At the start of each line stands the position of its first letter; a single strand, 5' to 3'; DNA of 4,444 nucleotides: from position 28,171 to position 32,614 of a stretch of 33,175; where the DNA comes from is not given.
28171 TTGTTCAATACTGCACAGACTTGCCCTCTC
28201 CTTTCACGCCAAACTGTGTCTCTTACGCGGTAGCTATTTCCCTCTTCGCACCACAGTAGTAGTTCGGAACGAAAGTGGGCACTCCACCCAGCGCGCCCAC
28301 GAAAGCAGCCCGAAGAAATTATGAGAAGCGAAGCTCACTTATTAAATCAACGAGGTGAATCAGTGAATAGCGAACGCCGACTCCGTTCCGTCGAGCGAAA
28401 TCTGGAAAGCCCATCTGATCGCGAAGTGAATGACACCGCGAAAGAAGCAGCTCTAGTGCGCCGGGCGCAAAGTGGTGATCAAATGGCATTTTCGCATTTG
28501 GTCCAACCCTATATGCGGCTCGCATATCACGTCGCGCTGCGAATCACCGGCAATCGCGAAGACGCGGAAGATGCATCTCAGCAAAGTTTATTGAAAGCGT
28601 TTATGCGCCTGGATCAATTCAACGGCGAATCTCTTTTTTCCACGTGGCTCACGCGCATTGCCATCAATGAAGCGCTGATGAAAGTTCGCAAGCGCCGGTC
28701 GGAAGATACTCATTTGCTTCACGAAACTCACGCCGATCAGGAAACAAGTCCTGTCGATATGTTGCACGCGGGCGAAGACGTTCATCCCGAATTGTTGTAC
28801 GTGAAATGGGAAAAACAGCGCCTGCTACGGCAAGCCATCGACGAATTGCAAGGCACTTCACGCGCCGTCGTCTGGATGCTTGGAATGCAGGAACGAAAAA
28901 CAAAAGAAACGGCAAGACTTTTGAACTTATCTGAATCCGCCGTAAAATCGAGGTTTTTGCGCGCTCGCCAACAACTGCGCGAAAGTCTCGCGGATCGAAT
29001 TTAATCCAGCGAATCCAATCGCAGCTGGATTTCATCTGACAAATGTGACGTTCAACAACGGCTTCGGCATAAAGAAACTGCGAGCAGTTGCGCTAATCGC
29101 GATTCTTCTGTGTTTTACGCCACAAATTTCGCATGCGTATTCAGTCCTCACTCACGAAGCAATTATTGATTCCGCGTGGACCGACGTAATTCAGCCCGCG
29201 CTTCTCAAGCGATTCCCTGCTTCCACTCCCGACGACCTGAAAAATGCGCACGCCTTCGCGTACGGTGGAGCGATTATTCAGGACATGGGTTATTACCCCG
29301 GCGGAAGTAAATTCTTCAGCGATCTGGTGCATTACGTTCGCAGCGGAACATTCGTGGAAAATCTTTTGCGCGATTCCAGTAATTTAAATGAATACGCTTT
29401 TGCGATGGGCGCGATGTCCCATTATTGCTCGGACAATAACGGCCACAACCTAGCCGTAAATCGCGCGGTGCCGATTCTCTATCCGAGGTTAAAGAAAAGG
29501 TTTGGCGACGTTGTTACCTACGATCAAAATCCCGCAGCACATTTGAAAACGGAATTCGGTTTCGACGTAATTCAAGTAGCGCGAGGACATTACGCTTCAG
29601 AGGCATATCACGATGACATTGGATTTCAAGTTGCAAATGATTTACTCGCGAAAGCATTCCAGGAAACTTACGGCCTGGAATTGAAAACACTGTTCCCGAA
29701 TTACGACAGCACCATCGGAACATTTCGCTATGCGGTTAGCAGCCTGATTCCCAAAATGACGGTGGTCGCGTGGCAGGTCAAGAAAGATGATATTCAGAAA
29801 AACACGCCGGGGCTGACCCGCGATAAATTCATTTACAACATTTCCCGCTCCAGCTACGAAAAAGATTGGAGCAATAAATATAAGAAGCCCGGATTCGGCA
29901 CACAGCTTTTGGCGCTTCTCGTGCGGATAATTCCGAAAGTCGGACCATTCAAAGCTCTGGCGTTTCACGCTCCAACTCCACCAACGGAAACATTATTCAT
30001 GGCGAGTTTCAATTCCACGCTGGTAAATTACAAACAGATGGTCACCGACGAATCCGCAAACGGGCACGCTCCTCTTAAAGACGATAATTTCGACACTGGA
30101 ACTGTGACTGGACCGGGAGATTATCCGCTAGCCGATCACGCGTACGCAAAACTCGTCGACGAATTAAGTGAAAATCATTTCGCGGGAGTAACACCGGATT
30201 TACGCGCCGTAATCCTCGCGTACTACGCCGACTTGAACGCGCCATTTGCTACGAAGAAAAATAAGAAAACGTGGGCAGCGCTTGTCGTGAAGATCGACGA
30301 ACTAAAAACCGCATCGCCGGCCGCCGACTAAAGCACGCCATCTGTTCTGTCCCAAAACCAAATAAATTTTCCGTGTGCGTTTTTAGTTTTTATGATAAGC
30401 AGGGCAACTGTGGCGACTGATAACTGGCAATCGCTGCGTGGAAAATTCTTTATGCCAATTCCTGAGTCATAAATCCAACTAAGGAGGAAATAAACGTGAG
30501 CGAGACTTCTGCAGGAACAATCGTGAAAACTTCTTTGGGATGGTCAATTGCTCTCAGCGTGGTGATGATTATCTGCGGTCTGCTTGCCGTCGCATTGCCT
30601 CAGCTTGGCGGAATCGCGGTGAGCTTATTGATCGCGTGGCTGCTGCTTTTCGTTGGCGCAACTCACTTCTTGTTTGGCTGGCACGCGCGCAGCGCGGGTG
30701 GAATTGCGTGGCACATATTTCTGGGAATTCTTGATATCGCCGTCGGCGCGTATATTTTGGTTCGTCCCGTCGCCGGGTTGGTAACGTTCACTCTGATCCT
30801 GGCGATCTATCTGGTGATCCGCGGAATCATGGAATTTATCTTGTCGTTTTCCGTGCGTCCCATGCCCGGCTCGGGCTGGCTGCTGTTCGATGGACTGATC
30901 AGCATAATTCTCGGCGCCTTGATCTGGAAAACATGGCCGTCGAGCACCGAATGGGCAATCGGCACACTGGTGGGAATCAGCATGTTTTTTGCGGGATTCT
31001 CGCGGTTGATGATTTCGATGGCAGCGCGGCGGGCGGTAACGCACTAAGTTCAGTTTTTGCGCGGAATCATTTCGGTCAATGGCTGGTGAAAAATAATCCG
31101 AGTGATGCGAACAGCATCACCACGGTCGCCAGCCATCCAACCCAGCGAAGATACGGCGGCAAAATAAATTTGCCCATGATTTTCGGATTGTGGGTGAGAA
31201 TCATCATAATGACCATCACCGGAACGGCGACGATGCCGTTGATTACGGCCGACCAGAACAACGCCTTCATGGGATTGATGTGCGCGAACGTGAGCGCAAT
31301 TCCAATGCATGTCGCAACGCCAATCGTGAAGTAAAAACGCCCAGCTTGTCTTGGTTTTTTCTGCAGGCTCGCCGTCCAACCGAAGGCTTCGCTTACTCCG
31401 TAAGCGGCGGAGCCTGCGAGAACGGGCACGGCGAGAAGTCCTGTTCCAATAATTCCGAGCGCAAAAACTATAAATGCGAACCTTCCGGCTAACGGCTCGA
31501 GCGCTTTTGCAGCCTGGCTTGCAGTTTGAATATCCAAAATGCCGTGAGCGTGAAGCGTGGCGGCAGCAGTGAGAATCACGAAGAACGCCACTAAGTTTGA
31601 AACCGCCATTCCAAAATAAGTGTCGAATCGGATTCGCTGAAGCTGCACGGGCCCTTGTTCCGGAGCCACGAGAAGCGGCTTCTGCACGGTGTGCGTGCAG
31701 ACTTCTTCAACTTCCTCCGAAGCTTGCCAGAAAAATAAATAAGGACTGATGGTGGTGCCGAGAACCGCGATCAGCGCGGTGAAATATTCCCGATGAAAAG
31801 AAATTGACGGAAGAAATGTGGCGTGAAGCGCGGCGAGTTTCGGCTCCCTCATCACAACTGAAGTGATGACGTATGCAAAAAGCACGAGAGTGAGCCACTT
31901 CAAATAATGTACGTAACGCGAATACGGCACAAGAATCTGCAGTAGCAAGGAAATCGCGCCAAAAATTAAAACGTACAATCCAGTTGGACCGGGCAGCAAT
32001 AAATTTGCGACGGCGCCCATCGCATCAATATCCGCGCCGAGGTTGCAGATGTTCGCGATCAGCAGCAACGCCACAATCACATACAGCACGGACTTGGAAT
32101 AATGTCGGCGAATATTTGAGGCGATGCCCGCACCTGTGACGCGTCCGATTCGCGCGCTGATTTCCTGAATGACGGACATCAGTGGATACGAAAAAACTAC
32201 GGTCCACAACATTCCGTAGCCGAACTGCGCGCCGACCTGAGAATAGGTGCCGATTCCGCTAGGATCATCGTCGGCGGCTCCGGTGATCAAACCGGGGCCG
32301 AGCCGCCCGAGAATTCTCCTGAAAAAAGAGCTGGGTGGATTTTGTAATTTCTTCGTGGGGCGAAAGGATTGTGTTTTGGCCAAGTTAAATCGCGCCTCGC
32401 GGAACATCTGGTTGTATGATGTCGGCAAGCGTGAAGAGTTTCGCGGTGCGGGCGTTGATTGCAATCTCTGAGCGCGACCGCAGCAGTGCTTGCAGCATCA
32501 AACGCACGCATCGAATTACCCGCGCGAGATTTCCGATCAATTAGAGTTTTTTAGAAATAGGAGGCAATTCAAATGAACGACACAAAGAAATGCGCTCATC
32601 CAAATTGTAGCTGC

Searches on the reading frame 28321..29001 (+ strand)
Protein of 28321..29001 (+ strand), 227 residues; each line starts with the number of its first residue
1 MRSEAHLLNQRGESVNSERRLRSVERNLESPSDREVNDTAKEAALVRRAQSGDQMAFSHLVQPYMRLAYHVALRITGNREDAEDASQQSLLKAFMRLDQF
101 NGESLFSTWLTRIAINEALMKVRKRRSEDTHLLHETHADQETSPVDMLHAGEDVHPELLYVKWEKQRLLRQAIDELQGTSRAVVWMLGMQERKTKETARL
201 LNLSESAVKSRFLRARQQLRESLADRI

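Call 11: search_protein_families(library=pfam, proteins=[window:28321-29001:+], max_evalue=0.001)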
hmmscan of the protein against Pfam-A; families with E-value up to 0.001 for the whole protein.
window:28321-29001:+ (227 aa): 3 families
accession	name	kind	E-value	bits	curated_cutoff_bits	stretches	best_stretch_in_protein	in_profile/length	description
PF04542.20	Sigma70_r2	-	4.3e-15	55.7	24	1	60-126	1-69/71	Sigma-70 region 2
PF08281.18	Sigma70_r4_2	-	4.6e-10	39.4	25.7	1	167-219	2-54/54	Sigma-70, region 4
PF04545.22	Sigma70_r4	-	0.00031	20.6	24.1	1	172-221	1-50/50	Sigma-70, region 4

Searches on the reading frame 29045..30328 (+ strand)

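Call 11: search_protein_families(library=pfam, proteins=[window:29045-30328:+], max_evalue=0.001)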
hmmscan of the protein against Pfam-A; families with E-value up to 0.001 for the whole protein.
window:29045-30328:+ (428 aa): 1 family
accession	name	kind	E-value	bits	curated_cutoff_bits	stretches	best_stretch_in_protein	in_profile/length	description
PF00882.24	Zn_dep_PLPC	-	4.4e-20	72.7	26.8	1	36-217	1-165/167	Zinc dependent phospholipase C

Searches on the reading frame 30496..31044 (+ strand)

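Call 11: search_protein_families(library=pfam, proteins=[window:30496-31044:+], max_evalue=0.001)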
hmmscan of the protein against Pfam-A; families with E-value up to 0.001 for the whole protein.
window:30496-31044:+ (183 aa): 1 family
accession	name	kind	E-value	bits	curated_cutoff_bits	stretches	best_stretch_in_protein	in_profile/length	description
PF03729.18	DUF308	-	3.6e-22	78.8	25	2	76-143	2-71/73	Short repeat of unknown function (DUF308)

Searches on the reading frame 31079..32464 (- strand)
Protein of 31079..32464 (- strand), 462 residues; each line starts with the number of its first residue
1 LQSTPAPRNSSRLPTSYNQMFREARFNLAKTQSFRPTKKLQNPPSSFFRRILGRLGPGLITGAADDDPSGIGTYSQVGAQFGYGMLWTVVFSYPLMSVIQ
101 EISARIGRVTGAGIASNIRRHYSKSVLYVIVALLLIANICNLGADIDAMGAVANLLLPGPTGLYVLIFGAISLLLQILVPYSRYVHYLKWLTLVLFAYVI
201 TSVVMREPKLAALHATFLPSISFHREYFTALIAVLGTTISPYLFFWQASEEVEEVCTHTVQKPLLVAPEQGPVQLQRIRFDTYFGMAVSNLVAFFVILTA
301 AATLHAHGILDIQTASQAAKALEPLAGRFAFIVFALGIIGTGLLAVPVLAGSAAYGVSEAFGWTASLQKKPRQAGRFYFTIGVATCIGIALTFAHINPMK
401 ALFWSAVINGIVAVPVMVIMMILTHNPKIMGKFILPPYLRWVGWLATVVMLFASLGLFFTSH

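Call 11: search_protein_families(library=pfam, proteins=[window:31079-32464:-], max_evalue=0.001)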
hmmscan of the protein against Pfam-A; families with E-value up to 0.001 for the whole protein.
window:31079-32464:- (462 aa): 1 family
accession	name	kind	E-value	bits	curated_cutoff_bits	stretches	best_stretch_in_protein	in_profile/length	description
PF01566.24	Nramp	-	3.2e-83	280.2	29.8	1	72-433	2-353/357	Natural resistance-associated macrophage protein-like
